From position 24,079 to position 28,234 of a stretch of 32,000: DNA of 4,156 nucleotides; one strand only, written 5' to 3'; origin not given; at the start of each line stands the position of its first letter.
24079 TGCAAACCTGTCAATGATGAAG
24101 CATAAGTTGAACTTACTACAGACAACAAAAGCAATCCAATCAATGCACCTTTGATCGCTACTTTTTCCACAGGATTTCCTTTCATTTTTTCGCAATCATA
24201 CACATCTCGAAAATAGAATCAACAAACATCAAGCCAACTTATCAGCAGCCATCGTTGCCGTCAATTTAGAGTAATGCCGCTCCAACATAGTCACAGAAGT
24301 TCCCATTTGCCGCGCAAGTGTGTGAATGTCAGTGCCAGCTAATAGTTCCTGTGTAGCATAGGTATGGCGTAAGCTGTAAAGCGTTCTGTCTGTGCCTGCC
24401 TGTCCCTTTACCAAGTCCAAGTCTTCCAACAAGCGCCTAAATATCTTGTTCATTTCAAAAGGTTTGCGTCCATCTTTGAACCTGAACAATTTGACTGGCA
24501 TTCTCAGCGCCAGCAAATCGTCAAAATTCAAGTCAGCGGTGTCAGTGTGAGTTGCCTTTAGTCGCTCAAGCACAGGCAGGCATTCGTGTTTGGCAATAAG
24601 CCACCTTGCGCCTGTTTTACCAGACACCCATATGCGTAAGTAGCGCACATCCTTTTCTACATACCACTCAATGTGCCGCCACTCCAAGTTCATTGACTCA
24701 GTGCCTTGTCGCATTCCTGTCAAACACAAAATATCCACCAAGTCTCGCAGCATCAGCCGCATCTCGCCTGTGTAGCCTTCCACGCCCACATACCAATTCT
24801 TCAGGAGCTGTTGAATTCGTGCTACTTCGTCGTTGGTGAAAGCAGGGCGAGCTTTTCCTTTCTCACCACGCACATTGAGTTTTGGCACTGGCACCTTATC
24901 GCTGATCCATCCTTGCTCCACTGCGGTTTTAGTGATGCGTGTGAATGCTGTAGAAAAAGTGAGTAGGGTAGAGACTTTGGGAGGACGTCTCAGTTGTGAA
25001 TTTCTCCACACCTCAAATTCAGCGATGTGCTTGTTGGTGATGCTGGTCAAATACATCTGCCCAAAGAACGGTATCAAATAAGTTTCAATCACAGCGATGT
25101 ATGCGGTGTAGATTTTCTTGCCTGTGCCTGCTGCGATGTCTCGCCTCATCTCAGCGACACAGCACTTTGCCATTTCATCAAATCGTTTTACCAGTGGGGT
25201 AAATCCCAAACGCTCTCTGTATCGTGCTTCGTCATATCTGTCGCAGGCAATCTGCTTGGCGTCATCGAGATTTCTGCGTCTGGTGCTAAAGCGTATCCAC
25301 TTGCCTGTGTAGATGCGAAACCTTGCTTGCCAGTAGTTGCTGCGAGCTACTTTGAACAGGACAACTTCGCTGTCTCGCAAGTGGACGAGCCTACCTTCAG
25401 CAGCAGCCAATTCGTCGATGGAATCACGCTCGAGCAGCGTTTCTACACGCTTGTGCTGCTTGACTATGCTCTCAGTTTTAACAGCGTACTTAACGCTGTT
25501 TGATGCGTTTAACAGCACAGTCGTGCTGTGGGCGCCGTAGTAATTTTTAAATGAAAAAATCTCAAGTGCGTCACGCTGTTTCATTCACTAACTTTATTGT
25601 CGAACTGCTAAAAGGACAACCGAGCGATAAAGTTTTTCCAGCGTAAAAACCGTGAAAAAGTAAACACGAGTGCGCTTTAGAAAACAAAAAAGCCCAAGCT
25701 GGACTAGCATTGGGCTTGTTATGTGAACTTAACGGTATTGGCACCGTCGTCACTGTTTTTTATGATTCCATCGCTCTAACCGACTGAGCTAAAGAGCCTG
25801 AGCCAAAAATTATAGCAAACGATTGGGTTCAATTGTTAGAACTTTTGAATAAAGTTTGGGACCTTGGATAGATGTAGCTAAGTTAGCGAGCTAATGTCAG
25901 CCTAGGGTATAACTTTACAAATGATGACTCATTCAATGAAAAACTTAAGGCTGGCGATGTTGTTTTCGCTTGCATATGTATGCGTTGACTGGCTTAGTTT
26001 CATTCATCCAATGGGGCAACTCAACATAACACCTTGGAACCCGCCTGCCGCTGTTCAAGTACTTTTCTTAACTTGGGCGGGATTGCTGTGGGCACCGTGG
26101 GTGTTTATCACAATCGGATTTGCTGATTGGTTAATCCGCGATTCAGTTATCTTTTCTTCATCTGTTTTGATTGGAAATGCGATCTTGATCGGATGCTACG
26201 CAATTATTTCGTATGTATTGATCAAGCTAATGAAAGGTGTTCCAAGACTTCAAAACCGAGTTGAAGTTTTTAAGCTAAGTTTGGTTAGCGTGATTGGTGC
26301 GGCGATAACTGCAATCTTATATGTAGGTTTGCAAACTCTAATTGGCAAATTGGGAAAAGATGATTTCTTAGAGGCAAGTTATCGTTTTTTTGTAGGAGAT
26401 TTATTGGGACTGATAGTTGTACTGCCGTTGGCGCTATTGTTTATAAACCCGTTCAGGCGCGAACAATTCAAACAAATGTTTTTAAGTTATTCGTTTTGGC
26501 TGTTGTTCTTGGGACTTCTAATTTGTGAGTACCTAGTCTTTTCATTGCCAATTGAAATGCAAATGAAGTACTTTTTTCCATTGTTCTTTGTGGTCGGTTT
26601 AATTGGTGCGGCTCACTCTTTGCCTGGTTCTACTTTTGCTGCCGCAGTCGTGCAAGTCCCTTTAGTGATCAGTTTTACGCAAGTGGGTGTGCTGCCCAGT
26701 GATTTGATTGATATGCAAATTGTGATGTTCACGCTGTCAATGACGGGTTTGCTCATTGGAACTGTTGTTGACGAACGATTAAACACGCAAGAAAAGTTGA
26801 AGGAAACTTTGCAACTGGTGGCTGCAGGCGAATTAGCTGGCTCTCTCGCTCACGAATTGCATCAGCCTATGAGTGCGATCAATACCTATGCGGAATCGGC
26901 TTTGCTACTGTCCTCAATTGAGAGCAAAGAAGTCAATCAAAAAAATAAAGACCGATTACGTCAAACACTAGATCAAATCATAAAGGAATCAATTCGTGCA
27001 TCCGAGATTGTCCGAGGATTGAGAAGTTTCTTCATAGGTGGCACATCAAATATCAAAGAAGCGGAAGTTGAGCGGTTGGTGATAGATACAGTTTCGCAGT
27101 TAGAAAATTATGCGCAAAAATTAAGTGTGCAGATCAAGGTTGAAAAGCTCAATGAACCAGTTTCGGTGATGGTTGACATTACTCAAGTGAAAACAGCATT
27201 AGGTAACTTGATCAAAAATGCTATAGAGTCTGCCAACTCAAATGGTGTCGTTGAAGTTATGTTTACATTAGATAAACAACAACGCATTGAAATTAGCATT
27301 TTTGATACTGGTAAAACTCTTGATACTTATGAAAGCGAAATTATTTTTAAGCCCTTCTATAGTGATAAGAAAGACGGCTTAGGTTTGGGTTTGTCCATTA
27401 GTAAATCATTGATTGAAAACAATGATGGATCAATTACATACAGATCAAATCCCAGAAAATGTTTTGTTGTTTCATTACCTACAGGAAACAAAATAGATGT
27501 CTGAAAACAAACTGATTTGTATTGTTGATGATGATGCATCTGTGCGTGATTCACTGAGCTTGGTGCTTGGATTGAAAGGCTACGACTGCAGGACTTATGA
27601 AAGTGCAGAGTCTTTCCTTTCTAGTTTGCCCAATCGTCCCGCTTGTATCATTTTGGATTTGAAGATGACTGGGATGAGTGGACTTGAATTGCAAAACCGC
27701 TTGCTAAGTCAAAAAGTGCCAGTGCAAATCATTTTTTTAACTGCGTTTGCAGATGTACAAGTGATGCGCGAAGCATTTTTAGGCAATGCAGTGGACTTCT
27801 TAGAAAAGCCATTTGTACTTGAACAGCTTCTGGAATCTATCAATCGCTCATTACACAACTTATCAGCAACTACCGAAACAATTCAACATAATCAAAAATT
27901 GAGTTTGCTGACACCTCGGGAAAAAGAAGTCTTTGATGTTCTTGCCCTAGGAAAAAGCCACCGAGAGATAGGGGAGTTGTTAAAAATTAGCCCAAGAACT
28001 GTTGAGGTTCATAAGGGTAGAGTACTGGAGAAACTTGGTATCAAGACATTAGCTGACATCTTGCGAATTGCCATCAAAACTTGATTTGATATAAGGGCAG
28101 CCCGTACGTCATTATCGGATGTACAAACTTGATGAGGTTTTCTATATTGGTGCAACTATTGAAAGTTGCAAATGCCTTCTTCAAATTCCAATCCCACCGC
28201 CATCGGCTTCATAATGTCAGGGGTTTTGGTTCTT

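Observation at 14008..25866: The tRNA(CAT) island duplicates the 5' half of the tRNA plus its promoter, not the 3' end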

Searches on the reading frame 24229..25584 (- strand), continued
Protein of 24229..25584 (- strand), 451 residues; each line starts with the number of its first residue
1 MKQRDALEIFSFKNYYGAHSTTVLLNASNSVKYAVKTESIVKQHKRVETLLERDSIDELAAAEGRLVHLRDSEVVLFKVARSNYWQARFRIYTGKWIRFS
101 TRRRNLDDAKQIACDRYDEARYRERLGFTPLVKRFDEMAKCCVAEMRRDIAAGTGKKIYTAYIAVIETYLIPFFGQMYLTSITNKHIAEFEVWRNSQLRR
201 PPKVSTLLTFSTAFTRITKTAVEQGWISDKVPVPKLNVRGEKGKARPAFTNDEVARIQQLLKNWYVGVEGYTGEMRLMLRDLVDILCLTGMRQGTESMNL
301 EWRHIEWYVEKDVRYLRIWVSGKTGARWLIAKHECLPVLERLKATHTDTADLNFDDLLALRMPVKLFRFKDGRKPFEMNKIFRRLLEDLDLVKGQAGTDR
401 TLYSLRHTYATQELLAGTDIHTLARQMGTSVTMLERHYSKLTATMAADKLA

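Call 68: search_protein_families(library=ncbifam, proteins=[window:24229-25584:-], max_evalue=0.01)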
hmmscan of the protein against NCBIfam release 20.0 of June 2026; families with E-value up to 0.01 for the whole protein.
window:24229-25584:- (451 aa): 3 families
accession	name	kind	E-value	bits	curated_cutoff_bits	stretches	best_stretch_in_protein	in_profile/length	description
TIGR02249.1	integrase_gron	subfamily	0.0014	18.1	265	0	401-430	260-289/315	integron integrase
NF040815.2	recomb_XerA_Arch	equivalog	0.0019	17.8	220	0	160-438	18-251/263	site-specific tyrosine recombinase/integron integrase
NF003462.0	PRK05084.1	equivalog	0.0046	15.7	267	1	400-445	303-348/360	tyrosine recombinase XerS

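Call 78: predict_structure(alignment_id=A3)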
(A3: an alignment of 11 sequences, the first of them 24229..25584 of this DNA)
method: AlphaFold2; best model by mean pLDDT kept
length: 451 residues; sequences in the alignment: 11
mean_pLDDT: 78.6   pTM: 0.53
mean pLDDT of the five models: 78.6, 78.2, 77.3, 76.9, 75.0
residues with pLDDT >= 90: 145; 70-90: 214; 50-70: 21; < 50: 71
segments of 3 or more residues with pLDDT < 50: 1-64, 447-451
pLDDT, mean of each block of 10 residues (from residue 1): 35 44 38 31 27 37 66 84 86 82 88 88 83 91 94 86 96 93 93 90 85 93 87 80 66 91 88 91 92 87 92 88 80 87 88 90 91 87 92 80 88 82 83 68 48 43
secondary structure, 60 per line:
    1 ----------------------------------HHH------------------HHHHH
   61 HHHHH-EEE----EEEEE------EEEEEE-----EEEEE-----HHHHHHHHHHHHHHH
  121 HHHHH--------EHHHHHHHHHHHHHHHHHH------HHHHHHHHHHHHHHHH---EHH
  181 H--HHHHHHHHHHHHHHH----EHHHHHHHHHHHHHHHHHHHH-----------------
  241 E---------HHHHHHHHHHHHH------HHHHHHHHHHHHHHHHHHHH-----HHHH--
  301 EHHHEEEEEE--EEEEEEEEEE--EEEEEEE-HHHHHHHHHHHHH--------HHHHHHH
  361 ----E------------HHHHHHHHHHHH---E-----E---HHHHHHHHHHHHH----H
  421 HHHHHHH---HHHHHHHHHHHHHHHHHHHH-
elements in order: H56-65 E67-69 E74-78 E85-90 E96-100 H106-125 H135-152 H159-174 H184-198 H204-223 H251-263 H270-289 H295-298 E305-310 E313-322 E325-331 H333-345 H354-360 H378-389 H403-415 H420-427 H431-450

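Call 81: fold_search(model_id=the predicted structure, library=pdb)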
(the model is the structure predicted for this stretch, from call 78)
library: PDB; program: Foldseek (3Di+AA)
matches with E <= 10: 246; with E <= 0.001: 55
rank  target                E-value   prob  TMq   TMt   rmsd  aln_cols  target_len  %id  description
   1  5jk0_C                3.4e-09  1.00  0.36  0.45   7.7       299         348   18  Crystal structure of XerH site-specific recombinase bound to difH substrate: pre-cleavage complex (released 2016-12-28)
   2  5jk0_B                6.2e-09  1.00  0.41  0.51   7.6       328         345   17  Crystal structure of XerH site-specific recombinase bound to difH substrate: pre-cleavage complex (released 2016-12-28)
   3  5jk0_D                6.9e-09  1.00  0.39  0.49   8.2       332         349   16  Crystal structure of XerH site-specific recombinase bound to difH substrate: pre-cleavage complex (released 2016-12-28)
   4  5jjv_A                1.6e-08  1.00  0.45  0.55   6.1       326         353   17  Crystal structure of XerH site-specific recombinase bound to palindromic difH substrate: post-cleavage complex (released 2016-12-28)
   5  5jk0_A                1.8e-08  1.00  0.42  0.52   7.0       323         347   16  Crystal structure of XerH site-specific recombinase bound to difH substrate: pre-cleavage complex (released 2016-12-28)
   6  1z1b_A                4.8e-08  1.00  0.38  0.47  12.9       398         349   14  Crystal structure of a lambda integrase dimer bound to a COC' core site (released 2005-06-28)
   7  2a3v_C                5.6e-08  1.00  0.38  0.51   8.7       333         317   19  Structural basis for broad DNA-specificity in integron recombination (released 2006-05-02)
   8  5jjv_B                6.6e-08  1.00  0.39  0.47   6.7       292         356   16  Crystal structure of XerH site-specific recombinase bound to palindromic difH substrate: post-cleavage complex (released 2016-12-28)
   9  2a3v_A                9.9e-08  1.00  0.38  0.52   8.6       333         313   19  Structural basis for broad DNA-specificity in integron recombination (released 2006-05-02)
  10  5hxy_D                1.3e-07  1.00  0.28  0.44  14.5       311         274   18  Crystal structure of XerA recombinase (released 2017-02-01)
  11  1z1b_B                1.7e-07  1.00  0.38  0.46  11.4       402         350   15  Crystal structure of a lambda integrase dimer bound to a COC' core site (released 2005-06-28)
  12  5hxy_C                1.7e-07  1.00  0.27  0.42  15.3       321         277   19  Crystal structure of XerA recombinase (released 2017-02-01)
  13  1z1g_A                1.8e-07  1.00  0.37  0.45  12.9       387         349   15  Crystal structure of a lambda integrase tetramer bound to a Holliday junction (released 2005-06-28)
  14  1z1g_B                2.8e-07  1.00  0.36  0.46  11.4       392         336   15  Crystal structure of a lambda integrase tetramer bound to a Holliday junction (released 2005-06-28)
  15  2a3v_B                3.2e-07  1.00  0.34  0.44   9.2       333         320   19  Structural basis for broad DNA-specificity in integron recombination (released 2006-05-02)
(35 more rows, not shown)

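Call 82: search_protein_families(library=phrogs, proteins=[window:24229-25584:-], max_evalue=0.001)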
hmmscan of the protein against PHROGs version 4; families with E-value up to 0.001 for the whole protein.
window:24229-25584:- (451 aa): 3 families
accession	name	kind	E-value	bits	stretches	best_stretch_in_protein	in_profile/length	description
phrog_1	-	integration and excision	1.4e-30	108.1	1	32-448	75-442/611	integrase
phrog_216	-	integration and excision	3.9e-11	43.6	1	215-446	23-229/301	integrase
phrog_7685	-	integration and excision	0.00034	21.2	1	391-447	175-229/240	integrase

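Call 83: search_protein_families(library=padloc, proteins=[window:24229-25584:-], max_evalue=0.001)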
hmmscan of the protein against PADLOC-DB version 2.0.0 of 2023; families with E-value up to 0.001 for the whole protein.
window:24229-25584:- (451 aa): 0 families

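Call 86: find_related_loci(query=window:24229-25584:-, collection=viral_contigs, flank=10000)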
Query window:24229-25584:- (451 aa) in viral_contigs; peptide patterns used: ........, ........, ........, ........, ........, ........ (x = any residue, [..] = any of these).
No stretch of DNA in the collection matches any of the patterns.

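Call 91: search_protein_families(library=pfam, proteins=[L102:2084-2518:+, L102:2571-3119:+, L102:3501-4109:+, L102:462-1466:-, L070:2662-3234:-, L070:4507-4977:+, L070:1848-2495:+, L070:5578-6081:-], max_evalue=0.01)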
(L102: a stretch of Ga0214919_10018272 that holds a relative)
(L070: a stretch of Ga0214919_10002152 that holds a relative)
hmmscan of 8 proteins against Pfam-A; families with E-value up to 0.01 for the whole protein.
L102:2084-2518:+ (144 aa): 0 families

L102:2571-3119:+ (182 aa): 1 family
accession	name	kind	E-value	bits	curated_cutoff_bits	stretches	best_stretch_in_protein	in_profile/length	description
PF03923.18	Lipoprotein_16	-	0.0033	17.6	25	1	56-113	27-84/159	Uncharacterized lipoprotein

L102:3501-4109:+ (202 aa): 2 families
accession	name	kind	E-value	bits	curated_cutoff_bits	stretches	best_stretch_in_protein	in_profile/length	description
PF01810.24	LysE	-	2.7e-33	115.5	25.6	1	10-198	2-191/193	LysE type translocator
PF03741.22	TerC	-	0.0013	19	27.8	1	38-107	35-99/178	Integral membrane protein TerC family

L102:462-1466:- (334 aa): 2 families
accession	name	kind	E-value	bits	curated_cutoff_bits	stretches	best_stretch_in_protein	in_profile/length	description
PF12146.15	Hydrolase_4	-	1.3e-08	34.9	27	1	73-172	4-97/239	Serine aminopeptidase, S33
PF01738.24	DLH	-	3.4e-07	30.5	21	1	61-262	1-194/217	Dienelactone hydrolase family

L070:2662-3234:- (190 aa): 1 family
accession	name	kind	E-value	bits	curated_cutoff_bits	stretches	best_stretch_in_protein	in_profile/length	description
PF00589.27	Phage_integrase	-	5.5e-25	88.6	27.1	1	6-180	2-170/172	Phage integrase family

L070:4507-4977:+ (156 aa): 1 family
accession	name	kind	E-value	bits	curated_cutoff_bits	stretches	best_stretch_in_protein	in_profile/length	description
PF20346.3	DUF6641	-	9e-13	48.9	27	1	26-140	31-140/143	Family of unknown function (DUF6641)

L070:1848-2495:+ (215 aa): 0 families

L070:5578-6081:- (167 aa): 0 families

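Call 98: find_encoding_contigs(protein=window:24229-25584:-, flank=10000, max_places=5)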
Protein window:24229-25584:- (451 aa): no gene with exactly this product is on record in the collection.

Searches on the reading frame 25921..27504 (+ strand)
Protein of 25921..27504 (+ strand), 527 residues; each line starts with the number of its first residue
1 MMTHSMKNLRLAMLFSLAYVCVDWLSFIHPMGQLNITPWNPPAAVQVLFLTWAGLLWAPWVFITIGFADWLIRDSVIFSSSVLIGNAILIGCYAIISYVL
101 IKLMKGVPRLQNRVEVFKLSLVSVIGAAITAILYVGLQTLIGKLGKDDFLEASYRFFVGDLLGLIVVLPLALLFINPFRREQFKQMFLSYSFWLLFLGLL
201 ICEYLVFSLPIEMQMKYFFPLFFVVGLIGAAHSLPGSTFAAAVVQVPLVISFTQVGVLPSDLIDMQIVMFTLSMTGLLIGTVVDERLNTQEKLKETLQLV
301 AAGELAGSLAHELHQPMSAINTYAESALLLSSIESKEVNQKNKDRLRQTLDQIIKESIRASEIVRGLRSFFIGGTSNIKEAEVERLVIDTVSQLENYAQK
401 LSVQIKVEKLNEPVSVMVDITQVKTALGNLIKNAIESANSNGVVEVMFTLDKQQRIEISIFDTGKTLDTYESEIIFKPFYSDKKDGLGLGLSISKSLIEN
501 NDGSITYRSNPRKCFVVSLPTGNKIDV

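Call 8: search_protein_families(library=pfam, proteins=[window:25921-27504:+], max_evalue=0.01)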
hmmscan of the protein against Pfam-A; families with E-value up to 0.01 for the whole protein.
window:25921-27504:+ (527 aa): 6 families
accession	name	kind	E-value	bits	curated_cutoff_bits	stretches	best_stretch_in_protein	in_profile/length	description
PF02518.31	HATPase_c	-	1e-16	61.8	26.4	1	419-521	2-109/111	Histidine kinase-, DNA gyrase B-, and HSP90-like ATPase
PF05231.19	MASE1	-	3.1e-12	46.6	29.8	1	9-286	3-298/299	MASE1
PF00512.31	HisKA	-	1.8e-07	31.5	26.9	1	303-369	3-59/66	His Kinase A (phospho-acceptor) domain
PF14501.12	HATPase_c_5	-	0.00018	21.8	22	1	422-512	5-93/102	GHKL domain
PF20025.4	DUF6433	-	0.0045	17.4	38.9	1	358-411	61-114/115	Family of unknown function (DUF6433)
PF13581.12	HATPase_c_2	-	0.0061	17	27.4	1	419-499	28-110/127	Histidine kinase-like ATPase domain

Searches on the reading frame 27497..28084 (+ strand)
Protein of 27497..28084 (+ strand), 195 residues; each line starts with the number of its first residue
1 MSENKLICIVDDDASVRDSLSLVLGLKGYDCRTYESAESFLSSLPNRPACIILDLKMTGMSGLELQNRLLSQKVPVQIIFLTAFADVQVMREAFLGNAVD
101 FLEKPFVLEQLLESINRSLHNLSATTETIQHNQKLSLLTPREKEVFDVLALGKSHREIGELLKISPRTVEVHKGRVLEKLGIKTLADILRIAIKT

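Call 8: search_protein_families(library=pfam, proteins=[window:27497-28084:+], max_evalue=0.01)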
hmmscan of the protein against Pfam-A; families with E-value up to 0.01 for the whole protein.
window:27497-28084:+ (195 aa): 4 families
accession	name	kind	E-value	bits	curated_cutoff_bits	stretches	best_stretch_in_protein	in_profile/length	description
PF00072.30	Response_reg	-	3e-22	79.3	30.2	1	7-115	1-110/111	Response regulator receiver domain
PF00196.25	GerE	-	3.8e-16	58.9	23.5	1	137-192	2-57/57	Bacterial regulatory proteins, luxR family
PF08281.18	Sigma70_r4_2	-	1.9e-07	31.1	25.7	1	135-180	8-54/54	Sigma-70, region 4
PF04545.22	Sigma70_r4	-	0.0011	18.9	24.1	1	135-180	2-48/50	Sigma-70, region 4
